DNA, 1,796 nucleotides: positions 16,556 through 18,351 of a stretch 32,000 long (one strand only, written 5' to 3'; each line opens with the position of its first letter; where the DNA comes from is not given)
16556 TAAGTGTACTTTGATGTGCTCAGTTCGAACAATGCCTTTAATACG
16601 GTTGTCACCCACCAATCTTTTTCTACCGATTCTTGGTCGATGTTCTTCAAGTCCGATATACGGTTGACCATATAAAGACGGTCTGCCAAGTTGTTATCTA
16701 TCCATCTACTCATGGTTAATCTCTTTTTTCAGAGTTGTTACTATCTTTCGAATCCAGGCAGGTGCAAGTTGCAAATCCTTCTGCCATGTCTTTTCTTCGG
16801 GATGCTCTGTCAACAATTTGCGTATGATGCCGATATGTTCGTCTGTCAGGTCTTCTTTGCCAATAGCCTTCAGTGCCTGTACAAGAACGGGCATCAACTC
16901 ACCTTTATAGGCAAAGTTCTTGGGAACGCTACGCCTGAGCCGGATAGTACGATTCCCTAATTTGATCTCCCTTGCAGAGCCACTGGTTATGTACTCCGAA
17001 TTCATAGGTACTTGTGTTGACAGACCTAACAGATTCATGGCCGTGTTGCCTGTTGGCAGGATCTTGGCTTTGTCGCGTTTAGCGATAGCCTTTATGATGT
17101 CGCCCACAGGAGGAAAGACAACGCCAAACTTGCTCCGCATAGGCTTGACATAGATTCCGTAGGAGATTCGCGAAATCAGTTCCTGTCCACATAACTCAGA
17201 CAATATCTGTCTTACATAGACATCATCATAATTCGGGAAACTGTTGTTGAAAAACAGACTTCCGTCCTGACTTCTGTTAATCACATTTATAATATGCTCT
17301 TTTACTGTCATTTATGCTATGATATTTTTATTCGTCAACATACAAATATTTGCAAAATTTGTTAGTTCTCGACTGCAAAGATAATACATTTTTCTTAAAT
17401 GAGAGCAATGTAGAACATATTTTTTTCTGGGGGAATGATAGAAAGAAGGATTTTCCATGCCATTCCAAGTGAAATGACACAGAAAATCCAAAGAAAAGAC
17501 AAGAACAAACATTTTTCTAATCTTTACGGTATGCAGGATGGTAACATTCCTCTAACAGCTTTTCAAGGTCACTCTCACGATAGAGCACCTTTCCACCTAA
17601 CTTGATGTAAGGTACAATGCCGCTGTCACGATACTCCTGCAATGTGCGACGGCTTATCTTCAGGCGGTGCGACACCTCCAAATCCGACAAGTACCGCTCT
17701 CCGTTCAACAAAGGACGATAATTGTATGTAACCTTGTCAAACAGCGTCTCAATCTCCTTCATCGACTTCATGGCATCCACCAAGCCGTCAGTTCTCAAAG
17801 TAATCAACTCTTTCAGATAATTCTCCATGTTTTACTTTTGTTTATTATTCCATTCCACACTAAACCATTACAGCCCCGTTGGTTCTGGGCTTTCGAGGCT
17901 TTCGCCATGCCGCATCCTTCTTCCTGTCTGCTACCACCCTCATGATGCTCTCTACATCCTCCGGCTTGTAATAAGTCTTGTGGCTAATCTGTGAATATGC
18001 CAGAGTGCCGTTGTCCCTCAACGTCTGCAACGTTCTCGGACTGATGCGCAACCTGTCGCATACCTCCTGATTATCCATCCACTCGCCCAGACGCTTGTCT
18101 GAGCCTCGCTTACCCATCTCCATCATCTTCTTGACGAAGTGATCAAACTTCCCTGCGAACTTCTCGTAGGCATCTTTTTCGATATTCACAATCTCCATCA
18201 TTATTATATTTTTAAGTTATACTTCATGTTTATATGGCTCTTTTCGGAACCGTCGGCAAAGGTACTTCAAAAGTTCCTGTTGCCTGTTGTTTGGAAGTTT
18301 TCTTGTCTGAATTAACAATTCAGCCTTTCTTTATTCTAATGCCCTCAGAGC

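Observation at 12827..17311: AbiEi-AbiEii fused into one operon with a 948-aa AEP-primase/helicase/PLD-like gene: candidate undescribed three-component defence system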

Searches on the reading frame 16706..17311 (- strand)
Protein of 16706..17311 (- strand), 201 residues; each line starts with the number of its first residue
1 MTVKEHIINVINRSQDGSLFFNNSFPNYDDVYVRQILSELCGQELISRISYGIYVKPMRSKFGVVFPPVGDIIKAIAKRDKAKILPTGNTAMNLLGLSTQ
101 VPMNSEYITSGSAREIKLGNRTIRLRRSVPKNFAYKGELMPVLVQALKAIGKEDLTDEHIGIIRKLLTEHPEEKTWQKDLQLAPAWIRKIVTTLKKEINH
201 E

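Call 3: search_protein_families(library=pfam, proteins=[window:16706-17311:-], max_evalue=0.01)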
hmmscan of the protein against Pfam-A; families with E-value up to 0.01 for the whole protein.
window:16706-17311:- (201 aa): 1 family
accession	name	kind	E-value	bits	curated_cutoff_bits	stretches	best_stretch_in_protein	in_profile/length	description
PF19570.5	DUF6088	-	1.9e-46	158.4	25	1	7-172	2-169/172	Family of unknown function (DUF6088)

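Call 4: search_protein_families(library=padloc, proteins=[window:16706-17311:-], max_evalue=0.01)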
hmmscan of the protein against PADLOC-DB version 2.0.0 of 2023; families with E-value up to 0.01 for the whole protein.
window:16706-17311:- (201 aa): 13 families
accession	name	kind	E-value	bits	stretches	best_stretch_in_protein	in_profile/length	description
PDLC02226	AbiEi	-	1.5e-60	202.5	1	1-196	1-195/202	AbiEi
PDLC02233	AbiEi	-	5.7e-25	86.2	1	3-197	4-207/214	AbiEi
PDLC02264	AbiEi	-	3.5e-21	74.1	1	29-126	32-128/205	AbiEi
PDLC02236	AbiEi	-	3.4e-11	41.2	1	25-129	23-133/207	AbiEi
PDLC02229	AbiEi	-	4.1e-11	41.6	1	1-125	1-129/131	AbiEi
PDLC02246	AbiEi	-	2.4e-10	38.4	1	33-113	38-116/230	AbiEi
PDLC02251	AbiEi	-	1.5e-07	29.1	1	23-110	28-113/230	AbiEi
PDLC02250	AbiEi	-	7.4e-07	27.2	1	47-112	45-108/197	AbiEi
PDLC02247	AbiEi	-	8.1e-07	27.1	1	37-115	50-126/215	AbiEi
PDLC02234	AbiEi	-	9.3e-07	26.8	1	34-134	30-131/191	AbiEi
PDLC02225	AbiEi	-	0.0024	15.6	1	34-131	32-116/198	AbiEi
PDLC02235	AbiEi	-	0.0039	14.8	0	20-65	26-71/240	AbiEi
PDLC02267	AbiEi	-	0.0054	14.2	1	31-125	35-118/252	AbiEi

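Call 5: search_protein_families(library=ncbifam, proteins=[window:16706-17311:-], max_evalue=0.01)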
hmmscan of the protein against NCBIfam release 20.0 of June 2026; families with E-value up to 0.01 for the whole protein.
window:16706-17311:- (201 aa): 0 families

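Call 39: search_protein_families(library=phrogs, proteins=[window:16706-17311:-], max_evalue=0.001)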
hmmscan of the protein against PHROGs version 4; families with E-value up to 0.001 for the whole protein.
window:16706-17311:- (201 aa): 0 families

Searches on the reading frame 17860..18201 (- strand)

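Call 3: search_protein_families(library=pfam, proteins=[window:17860-18201:-], max_evalue=0.01)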
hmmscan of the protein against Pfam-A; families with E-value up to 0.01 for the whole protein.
window:17860-18201:- (113 aa): 2 families
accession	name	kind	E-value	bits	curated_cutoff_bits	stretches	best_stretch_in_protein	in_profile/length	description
PF12728.13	HTH_17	-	3.4e-09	37.3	27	1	41-87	1-47/51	Helix-turn-helix domain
PF13411.12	MerR_1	-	0.0052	17.3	21.6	1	46-89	5-49/69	MerR HTH family regulatory protein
